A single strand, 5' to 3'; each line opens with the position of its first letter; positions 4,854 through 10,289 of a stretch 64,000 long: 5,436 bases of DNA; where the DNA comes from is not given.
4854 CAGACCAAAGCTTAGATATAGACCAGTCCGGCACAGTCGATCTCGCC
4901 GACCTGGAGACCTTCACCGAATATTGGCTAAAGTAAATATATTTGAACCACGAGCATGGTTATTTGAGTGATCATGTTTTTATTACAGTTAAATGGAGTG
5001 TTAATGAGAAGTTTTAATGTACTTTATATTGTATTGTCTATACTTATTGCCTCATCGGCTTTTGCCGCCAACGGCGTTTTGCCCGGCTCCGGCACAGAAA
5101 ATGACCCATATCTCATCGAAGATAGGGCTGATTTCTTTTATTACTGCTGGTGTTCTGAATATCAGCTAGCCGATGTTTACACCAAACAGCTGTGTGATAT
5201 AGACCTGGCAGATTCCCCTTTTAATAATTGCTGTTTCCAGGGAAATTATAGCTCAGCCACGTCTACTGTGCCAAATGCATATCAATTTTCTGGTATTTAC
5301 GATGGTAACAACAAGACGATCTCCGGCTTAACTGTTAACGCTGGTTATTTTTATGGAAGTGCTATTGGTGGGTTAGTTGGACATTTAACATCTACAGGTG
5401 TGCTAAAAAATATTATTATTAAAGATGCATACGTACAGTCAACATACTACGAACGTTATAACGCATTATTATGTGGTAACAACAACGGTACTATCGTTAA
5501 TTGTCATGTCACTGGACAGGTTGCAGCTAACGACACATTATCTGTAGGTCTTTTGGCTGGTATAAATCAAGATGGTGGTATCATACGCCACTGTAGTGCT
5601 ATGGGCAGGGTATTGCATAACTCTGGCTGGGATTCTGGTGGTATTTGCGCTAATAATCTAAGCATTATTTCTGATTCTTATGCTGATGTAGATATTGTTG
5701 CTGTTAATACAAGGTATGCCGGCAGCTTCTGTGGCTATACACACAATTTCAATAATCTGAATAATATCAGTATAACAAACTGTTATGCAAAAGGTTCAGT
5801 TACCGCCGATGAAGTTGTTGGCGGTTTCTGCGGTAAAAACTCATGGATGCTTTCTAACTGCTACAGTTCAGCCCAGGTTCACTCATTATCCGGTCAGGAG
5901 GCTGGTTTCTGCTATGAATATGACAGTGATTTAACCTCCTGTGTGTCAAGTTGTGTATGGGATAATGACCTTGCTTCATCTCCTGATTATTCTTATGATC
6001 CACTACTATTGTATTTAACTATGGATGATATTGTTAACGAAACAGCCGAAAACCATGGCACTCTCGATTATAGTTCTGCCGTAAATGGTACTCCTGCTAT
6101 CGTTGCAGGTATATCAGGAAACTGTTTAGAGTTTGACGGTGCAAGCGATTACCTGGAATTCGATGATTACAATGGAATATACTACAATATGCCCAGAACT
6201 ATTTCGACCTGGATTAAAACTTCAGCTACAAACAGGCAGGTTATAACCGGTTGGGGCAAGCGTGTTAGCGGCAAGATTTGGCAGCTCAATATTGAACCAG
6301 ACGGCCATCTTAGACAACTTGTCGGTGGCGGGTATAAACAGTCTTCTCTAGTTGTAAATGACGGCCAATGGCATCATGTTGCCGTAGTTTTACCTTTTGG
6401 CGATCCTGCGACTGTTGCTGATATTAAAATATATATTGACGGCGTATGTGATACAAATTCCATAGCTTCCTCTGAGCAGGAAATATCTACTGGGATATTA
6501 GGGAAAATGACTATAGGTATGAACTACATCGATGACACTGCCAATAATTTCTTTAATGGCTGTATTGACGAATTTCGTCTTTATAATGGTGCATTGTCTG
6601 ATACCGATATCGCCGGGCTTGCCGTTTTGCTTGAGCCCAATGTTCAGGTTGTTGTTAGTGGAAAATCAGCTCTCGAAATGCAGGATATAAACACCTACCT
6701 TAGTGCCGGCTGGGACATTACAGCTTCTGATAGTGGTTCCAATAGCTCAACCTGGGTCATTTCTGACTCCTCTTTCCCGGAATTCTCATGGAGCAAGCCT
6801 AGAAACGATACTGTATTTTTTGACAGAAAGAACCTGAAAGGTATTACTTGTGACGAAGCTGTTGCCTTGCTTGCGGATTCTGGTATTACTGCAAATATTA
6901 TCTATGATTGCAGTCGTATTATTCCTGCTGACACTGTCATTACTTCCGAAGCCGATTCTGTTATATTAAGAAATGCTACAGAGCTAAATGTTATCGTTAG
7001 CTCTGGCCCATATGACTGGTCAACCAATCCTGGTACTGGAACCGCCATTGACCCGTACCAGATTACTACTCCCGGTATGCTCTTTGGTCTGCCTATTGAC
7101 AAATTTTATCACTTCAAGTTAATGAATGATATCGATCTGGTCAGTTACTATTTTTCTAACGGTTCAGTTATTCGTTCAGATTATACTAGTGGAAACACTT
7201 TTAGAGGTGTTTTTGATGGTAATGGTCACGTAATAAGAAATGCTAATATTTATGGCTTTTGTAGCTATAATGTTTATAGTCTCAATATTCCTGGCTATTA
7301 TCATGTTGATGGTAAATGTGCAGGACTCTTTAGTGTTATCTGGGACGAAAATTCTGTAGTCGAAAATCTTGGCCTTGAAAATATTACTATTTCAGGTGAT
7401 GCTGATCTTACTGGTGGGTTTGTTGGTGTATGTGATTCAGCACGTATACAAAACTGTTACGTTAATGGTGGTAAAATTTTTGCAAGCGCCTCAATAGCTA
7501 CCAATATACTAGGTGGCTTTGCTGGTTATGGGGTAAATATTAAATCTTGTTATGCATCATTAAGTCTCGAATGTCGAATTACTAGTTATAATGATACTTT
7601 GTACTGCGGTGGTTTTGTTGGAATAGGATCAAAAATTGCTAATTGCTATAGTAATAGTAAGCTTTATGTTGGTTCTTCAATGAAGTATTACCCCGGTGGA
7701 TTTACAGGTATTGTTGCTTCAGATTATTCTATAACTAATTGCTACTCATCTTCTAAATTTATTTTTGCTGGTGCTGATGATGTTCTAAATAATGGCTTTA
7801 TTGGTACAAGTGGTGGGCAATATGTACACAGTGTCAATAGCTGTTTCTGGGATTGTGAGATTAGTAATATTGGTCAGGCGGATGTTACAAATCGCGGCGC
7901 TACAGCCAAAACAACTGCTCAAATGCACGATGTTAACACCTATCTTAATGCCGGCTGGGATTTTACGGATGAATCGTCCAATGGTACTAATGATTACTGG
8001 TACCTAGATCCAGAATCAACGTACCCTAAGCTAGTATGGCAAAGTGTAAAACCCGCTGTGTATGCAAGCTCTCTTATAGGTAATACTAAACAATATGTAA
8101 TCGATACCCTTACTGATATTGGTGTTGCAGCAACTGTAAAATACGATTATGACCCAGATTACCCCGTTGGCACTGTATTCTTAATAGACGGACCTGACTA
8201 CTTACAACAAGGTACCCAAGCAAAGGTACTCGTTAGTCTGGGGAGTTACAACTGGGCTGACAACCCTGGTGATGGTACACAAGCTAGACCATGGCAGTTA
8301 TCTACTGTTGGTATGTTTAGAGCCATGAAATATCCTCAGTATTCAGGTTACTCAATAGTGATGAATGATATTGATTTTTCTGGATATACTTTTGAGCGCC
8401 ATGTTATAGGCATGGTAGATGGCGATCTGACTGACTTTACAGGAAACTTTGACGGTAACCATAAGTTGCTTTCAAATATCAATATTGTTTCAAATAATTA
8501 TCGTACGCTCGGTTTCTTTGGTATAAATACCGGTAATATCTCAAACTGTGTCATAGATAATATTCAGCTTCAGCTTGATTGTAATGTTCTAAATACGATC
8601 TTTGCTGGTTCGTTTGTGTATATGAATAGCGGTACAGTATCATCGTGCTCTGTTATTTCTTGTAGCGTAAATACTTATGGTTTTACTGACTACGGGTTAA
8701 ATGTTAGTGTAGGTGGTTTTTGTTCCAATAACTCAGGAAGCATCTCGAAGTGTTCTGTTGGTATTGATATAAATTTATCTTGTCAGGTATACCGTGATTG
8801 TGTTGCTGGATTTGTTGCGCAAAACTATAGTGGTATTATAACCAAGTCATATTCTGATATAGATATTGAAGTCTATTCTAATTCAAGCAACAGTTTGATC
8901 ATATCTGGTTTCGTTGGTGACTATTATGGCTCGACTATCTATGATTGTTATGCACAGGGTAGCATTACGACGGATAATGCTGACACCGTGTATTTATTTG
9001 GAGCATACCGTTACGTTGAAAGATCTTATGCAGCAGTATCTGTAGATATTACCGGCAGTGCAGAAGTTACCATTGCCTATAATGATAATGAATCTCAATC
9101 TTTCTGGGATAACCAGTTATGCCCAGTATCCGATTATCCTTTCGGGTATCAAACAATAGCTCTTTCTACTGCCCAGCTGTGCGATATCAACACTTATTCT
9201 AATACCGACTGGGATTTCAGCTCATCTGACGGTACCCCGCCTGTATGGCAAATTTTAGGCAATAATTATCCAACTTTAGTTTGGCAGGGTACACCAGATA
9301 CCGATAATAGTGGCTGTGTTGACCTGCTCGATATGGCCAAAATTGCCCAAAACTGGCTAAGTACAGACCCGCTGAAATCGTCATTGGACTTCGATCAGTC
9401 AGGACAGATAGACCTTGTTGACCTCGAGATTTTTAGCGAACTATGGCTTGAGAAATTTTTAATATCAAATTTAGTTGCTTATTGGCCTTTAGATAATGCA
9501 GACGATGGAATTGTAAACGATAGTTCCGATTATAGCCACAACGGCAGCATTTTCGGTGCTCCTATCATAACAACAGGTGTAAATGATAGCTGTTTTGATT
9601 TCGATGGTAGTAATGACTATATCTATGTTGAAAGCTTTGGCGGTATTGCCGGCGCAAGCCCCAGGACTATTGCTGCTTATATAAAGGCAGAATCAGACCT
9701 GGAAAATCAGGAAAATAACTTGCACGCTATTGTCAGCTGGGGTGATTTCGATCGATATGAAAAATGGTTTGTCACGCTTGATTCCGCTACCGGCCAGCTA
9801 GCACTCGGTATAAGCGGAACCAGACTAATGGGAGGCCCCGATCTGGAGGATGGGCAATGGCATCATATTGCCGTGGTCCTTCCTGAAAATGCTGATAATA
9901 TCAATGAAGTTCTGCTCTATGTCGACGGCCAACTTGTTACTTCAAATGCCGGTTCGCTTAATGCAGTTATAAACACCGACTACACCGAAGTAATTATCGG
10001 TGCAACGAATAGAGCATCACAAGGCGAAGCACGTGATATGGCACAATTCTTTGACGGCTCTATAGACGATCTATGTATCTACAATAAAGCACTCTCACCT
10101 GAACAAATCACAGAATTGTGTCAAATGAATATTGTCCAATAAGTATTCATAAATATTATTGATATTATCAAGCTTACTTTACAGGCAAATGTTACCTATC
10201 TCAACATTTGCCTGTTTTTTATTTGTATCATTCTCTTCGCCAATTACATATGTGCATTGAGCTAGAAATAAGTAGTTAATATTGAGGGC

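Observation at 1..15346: Tandem array of at least four paralogous giant modular surface proteins (GLUG modules + PASTA-like linkers + LamG + dockerin-like anchors)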

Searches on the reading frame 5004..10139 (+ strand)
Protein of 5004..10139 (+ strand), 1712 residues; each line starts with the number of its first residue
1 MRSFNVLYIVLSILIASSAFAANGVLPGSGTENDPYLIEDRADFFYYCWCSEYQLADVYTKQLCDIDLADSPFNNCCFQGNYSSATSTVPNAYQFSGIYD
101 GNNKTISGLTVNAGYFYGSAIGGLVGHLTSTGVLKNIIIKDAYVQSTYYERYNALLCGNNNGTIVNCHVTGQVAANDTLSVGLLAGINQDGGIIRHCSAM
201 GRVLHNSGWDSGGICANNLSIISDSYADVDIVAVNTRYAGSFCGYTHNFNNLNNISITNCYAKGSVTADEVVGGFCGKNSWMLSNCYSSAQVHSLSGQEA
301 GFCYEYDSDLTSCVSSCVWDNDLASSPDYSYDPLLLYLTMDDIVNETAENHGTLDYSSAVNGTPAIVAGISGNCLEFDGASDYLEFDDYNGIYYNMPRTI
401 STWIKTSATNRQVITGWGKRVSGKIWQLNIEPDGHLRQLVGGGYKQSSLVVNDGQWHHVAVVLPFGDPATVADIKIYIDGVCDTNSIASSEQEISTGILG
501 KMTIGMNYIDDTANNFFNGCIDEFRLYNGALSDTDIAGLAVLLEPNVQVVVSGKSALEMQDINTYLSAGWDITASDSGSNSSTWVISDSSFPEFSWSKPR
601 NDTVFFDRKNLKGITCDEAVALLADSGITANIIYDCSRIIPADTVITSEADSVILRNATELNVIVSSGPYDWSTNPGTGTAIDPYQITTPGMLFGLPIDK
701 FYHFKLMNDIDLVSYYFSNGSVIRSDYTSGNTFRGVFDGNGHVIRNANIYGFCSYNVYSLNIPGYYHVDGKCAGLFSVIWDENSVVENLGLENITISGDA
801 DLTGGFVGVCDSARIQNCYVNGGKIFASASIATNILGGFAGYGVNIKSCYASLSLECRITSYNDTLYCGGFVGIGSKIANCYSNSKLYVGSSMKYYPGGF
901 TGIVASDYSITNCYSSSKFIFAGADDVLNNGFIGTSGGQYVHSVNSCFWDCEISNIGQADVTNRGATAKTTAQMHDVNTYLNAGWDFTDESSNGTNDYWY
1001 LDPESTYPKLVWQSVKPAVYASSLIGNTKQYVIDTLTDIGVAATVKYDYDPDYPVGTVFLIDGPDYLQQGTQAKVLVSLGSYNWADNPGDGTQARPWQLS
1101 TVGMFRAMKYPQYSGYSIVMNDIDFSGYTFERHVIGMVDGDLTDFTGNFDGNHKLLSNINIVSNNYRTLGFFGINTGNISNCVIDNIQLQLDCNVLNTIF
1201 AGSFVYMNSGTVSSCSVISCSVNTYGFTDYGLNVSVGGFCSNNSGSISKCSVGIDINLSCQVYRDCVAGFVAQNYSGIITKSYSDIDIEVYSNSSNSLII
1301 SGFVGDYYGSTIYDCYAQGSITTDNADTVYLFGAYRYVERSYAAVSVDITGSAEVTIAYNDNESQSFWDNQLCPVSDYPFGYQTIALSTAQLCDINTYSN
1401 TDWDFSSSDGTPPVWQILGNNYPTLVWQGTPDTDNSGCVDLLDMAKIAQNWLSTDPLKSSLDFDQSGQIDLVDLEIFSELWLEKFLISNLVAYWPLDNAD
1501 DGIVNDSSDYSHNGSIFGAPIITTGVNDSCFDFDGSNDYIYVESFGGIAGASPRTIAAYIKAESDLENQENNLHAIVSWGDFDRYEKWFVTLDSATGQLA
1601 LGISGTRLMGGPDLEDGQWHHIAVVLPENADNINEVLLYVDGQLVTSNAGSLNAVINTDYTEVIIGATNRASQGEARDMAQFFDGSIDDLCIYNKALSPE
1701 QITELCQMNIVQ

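Call 5: search_protein_families(library=pfam, proteins=[window:5004-10139:+], max_evalue=0.01)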
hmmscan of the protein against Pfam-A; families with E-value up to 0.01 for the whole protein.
window:5004-10139:+ (1712 aa): 7 families
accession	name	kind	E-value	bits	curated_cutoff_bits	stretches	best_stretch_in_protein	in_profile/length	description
PF13385.13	Laminin_G_3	-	1e-39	136.5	27.6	2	1534-1702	1-150/151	Concanavalin A-like lectin/glucanases superfamily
PF07581.17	Glug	-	1e-20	73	20.5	1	237-267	3-28/28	The GLUG motif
PF02210.31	Laminin_G_2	-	3.7e-11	44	22.9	2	1611-1692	47-123/126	Laminin G domain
PF02973.23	Sialidase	-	2.8e-08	33.9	26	1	1634-1706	117-185/189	Sialidase, N-terminal domain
PF00354.24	Pentaxin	-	2.2e-05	24.7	25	1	1589-1710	55-171/194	Pentaxin family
PF00054.30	Laminin_G_1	-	0.00025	21.7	24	0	1601-1697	37-130/131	Laminin G domain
PF03793.24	PASTA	-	0.00086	19.7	23.2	0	610-666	5-63/64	PASTA domain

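Call 6: search_protein_families(library=ncbifam, proteins=[window:5004-10139:+], max_evalue=0.01)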
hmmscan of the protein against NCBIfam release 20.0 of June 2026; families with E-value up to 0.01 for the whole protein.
window:5004-10139:+ (1712 aa): 1 family
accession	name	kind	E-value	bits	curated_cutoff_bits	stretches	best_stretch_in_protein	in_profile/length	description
NF052521.1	TafC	equivalog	3.4e-08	33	410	1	1491-1706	149-360/373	TafC family fimbrial protein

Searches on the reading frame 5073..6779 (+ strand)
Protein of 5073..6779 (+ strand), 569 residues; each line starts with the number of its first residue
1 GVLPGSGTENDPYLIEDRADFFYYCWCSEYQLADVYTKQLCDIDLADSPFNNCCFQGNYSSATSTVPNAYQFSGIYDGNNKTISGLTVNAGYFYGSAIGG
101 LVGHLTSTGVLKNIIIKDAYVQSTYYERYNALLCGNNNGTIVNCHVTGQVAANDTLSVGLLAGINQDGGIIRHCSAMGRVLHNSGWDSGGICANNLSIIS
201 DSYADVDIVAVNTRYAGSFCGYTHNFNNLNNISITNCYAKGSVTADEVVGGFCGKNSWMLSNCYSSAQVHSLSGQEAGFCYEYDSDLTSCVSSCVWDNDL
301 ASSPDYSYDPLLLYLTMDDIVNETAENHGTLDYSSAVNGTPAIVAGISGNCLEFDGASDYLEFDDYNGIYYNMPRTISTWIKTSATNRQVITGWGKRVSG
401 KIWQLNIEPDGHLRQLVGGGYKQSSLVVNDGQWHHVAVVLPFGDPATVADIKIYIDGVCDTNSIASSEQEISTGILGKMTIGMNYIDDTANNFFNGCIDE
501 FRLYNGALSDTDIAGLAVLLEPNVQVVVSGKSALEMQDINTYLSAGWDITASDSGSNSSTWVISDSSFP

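Call 67: search_protein_representatives(protein=window:5073-6779:+)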
Query: 569 residues. Proteins with E-value up to 0.001 (for the whole library): 18679; up to 1e-10: 5817; up to 1e-30: 535. The best 150 are listed.
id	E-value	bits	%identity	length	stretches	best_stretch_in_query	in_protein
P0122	0.0e+00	1376.3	65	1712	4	1-569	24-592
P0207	7.1e-141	487.3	38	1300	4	1-569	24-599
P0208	4.4e-135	468.1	38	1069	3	1-569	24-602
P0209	2.2e-125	436.1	38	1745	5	337-513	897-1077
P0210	5.9e-122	424.8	36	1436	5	344-514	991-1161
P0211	5.4e-121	421.6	36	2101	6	322-513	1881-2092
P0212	5.4e-118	411.7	38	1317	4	310-514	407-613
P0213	3.3e-117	409.1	39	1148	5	1-569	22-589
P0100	2.9e-108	379.6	35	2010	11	341-514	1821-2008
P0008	1.1e-103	364.4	36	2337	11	3-269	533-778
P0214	1.6e-103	363.9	36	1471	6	336-519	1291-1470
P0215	5.3e-102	358.9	33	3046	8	347-513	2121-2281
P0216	6.8e-101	355.2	37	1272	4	328-520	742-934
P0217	1.5e-100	354.2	33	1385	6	336-517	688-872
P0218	6.9e-99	348.6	38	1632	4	337-517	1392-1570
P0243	1.7e-68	248.3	32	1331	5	1-569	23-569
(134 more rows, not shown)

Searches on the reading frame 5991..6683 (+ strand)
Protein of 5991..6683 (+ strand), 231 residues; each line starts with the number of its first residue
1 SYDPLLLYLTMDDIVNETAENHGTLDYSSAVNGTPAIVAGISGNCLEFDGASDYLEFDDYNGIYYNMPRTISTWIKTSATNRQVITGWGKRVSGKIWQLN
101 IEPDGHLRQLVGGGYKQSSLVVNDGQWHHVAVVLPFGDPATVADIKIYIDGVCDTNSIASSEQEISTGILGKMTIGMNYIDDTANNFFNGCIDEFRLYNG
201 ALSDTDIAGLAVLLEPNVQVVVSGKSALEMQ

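Call 38: search_protein_families(library=pfam, proteins=[window:5991-6683:+], max_evalue=1)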
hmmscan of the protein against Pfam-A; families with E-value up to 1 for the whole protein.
window:5991-6683:+ (231 aa): 3 families
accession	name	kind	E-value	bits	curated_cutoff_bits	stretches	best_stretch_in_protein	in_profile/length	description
PF13385.13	Laminin_G_3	-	1.5e-20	74.4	27.6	1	49-208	1-151/151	Concanavalin A-like lectin/glucanases superfamily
PF02210.31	Laminin_G_2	-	6.4e-05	23.9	22.9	1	99-197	23-123/126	Laminin G domain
PF02973.23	Sialidase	-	0.11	12.5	26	1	144-207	118-181/189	Sialidase, N-terminal domain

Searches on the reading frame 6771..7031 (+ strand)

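Call 38: search_protein_families(library=pfam, proteins=[window:6771-7031:+], max_evalue=1)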
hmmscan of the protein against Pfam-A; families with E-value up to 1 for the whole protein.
window:6771-7031:+ (87 aa): 1 family
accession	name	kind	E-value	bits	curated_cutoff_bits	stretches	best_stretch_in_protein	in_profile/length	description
PF03793.24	PASTA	-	0.00029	21.2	23.2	1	21-77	5-63/64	PASTA domain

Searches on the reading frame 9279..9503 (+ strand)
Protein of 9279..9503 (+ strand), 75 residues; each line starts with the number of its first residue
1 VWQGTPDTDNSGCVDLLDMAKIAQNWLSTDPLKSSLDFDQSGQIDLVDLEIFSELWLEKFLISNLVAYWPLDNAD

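Call 38: search_protein_families(library=pfam, proteins=[window:9279-9503:+], max_evalue=1)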
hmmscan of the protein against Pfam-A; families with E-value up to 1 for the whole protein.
window:9279-9503:+ (75 aa): 4 families
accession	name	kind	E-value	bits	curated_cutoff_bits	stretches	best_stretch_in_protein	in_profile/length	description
PF13405.12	EF-hand_6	-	0.00028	20.8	25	1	7-24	10-27/30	EF-hand domain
PF00404.24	Dockerin_1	-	0.00088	19.9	22.9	1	7-51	3-51/57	Dockerin type I domain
PF13499.12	EF-hand_7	-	0.007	17.1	30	1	7-50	12-63/67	EF-hand domain pair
PF00036.39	EF-hand_1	-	0.0072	16.2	25.4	0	36-49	9-22/29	EF hand domain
